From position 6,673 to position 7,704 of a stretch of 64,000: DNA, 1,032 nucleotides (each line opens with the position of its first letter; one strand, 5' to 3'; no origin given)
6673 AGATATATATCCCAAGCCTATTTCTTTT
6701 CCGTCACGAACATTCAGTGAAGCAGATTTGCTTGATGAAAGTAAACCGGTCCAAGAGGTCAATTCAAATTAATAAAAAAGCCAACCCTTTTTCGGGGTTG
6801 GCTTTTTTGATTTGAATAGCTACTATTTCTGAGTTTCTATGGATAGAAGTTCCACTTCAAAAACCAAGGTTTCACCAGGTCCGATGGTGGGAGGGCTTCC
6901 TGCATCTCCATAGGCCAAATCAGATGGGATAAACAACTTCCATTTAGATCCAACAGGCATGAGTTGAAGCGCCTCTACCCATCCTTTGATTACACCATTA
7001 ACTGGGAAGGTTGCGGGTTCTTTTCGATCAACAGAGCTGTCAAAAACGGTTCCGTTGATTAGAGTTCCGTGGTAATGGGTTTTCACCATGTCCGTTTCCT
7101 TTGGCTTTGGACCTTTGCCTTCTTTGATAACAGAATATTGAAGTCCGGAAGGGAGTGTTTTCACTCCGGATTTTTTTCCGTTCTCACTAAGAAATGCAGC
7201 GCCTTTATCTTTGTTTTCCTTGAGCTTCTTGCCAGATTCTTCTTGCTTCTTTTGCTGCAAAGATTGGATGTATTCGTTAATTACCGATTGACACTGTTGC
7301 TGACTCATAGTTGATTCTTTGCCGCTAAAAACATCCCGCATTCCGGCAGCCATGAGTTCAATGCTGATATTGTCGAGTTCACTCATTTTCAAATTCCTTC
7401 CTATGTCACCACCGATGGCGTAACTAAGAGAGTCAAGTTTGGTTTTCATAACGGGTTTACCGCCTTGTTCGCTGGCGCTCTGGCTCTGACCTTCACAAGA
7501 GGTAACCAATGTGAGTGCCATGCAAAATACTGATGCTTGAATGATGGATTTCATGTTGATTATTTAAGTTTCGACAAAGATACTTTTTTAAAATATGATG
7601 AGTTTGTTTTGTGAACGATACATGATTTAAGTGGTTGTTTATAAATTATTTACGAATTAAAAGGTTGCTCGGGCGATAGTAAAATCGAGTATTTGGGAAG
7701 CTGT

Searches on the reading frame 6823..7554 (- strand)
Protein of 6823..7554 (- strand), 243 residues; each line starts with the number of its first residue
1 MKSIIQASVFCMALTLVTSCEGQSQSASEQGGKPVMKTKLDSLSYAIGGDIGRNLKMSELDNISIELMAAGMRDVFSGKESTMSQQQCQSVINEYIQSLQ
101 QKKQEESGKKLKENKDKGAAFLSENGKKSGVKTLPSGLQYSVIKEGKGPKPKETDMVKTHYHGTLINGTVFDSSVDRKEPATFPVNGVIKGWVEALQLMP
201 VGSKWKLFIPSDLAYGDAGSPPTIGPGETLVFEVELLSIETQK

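Call 41: search_protein_families(library=pfam, proteins=[window:6823-7554:-], max_evalue=0.00001)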
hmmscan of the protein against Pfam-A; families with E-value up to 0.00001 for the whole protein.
window:6823-7554:- (243 aa): 2 families
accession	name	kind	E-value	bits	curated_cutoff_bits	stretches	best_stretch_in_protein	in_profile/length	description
PF00254.34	FKBP_C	-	1.4e-30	105.9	21.1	1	149-237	2-94/94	FKBP-type peptidyl-prolyl cis-trans isomerase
PF01346.23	FKBP_N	-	3.9e-27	95.4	22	1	41-142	2-97/97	Domain amino terminal to FKBP-type peptidyl-prolyl isomerase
